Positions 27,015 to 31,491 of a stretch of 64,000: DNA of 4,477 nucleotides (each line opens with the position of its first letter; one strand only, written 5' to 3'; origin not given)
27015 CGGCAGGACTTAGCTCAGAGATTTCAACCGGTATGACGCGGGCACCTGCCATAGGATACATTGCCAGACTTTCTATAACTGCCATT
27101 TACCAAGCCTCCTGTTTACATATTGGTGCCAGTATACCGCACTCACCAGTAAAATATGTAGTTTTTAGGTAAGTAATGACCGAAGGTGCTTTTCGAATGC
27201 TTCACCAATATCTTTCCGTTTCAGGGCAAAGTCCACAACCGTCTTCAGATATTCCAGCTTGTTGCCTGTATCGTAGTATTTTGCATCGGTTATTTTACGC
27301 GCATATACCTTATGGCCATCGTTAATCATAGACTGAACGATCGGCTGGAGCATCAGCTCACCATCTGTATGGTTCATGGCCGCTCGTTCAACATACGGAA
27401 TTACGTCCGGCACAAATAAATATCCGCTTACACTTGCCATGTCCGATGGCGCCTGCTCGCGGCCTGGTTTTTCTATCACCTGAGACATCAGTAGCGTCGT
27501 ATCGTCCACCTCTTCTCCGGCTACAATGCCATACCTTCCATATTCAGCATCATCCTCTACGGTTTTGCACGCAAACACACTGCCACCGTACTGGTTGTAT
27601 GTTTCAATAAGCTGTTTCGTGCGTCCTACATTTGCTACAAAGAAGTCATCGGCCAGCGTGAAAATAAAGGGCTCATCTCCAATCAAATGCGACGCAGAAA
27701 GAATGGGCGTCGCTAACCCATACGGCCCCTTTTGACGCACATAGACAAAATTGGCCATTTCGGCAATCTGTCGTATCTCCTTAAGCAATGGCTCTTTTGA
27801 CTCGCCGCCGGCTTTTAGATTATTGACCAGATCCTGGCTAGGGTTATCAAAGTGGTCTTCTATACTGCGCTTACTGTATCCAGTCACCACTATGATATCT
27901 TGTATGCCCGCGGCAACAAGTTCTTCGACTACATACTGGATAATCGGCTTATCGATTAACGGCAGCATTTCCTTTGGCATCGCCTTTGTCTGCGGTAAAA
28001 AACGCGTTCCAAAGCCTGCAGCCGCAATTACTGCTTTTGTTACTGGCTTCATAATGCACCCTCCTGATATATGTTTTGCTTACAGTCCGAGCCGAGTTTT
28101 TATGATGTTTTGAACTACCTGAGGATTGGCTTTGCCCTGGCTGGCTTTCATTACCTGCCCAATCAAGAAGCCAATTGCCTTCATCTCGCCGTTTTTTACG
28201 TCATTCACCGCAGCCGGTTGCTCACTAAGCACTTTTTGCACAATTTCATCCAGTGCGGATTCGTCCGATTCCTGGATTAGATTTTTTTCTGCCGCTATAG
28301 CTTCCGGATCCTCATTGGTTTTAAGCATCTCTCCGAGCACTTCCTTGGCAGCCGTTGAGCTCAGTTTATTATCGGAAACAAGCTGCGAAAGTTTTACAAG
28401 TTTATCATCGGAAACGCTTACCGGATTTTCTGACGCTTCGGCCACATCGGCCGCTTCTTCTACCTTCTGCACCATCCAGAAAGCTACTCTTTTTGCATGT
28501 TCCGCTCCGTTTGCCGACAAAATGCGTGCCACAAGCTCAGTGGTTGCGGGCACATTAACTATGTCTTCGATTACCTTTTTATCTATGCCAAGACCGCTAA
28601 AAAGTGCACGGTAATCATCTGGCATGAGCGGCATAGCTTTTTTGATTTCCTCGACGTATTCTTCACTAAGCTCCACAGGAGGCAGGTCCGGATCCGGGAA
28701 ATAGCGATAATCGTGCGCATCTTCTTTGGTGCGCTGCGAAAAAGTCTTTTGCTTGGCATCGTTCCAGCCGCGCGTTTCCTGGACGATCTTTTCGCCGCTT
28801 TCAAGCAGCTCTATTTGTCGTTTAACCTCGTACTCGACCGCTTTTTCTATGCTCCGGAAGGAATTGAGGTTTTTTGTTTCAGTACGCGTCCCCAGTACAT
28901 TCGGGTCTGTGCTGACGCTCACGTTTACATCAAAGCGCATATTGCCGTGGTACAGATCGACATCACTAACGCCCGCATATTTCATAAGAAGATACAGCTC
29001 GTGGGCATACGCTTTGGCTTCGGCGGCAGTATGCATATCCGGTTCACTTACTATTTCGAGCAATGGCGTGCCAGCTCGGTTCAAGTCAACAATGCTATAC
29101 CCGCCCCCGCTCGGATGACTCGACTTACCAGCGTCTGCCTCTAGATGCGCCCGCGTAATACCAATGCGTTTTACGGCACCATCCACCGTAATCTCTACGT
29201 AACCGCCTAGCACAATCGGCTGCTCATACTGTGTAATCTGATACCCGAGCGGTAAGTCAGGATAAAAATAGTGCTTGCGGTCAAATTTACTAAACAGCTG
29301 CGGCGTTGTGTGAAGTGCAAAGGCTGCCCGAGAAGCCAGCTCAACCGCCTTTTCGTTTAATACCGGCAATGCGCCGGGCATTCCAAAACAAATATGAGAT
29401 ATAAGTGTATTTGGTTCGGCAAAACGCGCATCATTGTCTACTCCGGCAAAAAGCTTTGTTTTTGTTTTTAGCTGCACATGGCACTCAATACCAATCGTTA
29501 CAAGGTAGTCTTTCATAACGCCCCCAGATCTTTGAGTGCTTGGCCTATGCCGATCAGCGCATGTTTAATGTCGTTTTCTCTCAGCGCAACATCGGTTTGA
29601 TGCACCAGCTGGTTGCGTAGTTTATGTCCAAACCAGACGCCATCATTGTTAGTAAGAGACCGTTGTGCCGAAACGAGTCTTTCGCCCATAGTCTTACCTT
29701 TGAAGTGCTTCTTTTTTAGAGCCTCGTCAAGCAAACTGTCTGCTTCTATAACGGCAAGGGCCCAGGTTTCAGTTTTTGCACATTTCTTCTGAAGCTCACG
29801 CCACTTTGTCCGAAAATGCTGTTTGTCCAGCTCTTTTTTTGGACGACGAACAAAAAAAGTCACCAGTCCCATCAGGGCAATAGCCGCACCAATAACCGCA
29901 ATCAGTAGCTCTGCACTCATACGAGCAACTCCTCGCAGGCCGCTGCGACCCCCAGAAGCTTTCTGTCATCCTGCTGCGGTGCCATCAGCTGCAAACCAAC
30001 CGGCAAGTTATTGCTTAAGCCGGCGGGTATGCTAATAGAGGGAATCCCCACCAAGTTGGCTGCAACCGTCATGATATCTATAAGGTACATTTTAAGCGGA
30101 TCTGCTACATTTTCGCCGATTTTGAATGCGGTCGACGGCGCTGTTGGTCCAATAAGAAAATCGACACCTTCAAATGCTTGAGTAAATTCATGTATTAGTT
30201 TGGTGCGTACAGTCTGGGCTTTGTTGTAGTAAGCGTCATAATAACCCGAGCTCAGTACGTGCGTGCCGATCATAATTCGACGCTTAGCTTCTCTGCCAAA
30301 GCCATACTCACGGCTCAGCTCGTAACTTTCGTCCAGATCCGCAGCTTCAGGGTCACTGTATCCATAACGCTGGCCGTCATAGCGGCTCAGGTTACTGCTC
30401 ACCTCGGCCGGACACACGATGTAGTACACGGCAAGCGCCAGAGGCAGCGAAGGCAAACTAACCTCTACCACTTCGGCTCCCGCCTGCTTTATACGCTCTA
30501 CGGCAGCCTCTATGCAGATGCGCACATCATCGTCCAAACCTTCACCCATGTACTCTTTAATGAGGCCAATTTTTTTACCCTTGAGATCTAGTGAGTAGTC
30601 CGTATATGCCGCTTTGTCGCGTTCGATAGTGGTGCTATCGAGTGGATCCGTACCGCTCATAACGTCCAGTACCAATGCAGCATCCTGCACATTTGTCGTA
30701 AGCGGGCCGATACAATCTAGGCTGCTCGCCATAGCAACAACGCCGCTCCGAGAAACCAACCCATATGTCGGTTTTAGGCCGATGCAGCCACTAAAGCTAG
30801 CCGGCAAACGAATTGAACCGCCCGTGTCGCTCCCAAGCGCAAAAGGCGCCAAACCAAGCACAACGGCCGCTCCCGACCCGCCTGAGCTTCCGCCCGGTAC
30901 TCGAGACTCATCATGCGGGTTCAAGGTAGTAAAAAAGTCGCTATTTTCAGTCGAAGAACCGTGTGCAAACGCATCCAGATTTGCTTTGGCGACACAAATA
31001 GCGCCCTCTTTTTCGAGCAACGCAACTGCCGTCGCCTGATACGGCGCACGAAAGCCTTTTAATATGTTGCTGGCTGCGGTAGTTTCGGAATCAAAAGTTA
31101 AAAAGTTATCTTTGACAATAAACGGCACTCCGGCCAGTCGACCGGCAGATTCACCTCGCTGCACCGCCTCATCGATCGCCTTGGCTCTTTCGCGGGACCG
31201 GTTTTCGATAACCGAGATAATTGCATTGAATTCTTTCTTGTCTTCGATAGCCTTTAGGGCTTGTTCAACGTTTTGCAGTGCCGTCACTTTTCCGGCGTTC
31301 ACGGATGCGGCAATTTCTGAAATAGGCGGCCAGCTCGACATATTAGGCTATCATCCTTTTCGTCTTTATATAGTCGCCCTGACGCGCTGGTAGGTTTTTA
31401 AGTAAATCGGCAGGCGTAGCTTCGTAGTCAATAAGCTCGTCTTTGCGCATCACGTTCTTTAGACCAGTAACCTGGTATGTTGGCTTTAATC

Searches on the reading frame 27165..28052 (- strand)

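Call 10: search_protein_families(library=pfam, proteins=[window:27165-28052:-], max_evalue=0.001)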
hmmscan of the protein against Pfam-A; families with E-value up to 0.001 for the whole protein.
window:27165-28052:- (295 aa): 3 families
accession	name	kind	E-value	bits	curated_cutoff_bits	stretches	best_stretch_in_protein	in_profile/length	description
PF00483.29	NTP_transferase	-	8.1e-30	104.6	21.2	1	6-270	1-237/245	Nucleotidyl transferase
PF12804.13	NTP_transf_3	-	3.6e-08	34.2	27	1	7-81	1-68/160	MobA-like NTP transferase domain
PF01128.25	IspD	-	8.3e-05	22.9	27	1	7-106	3-98/221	2-C-methyl-D-erythritol 4-phosphate cytidylyltransferase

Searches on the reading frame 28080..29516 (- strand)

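Call 10: search_protein_families(library=pfam, proteins=[window:28080-29516:-], max_evalue=0.001)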
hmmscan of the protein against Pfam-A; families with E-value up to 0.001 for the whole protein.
window:28080-29516:- (478 aa): 2 families
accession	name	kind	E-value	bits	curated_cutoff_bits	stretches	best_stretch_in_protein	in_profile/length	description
PF02934.20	GatB_N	-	2.1e-111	372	23.4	1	6-289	1-277/277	GatB/GatE catalytic domain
PF02637.23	GatB_Yqey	-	1.4e-36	126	27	1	337-476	10-148/148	GatB domain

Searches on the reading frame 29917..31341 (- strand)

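Call 10: search_protein_families(library=pfam, proteins=[window:29917-31341:-], max_evalue=0.001)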
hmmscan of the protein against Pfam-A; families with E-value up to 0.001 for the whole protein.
window:29917-31341:- (474 aa): 1 family
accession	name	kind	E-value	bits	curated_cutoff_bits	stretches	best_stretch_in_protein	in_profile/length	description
PF01425.27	Amidase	-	5.3e-137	457.9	27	1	25-463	3-445/445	Amidase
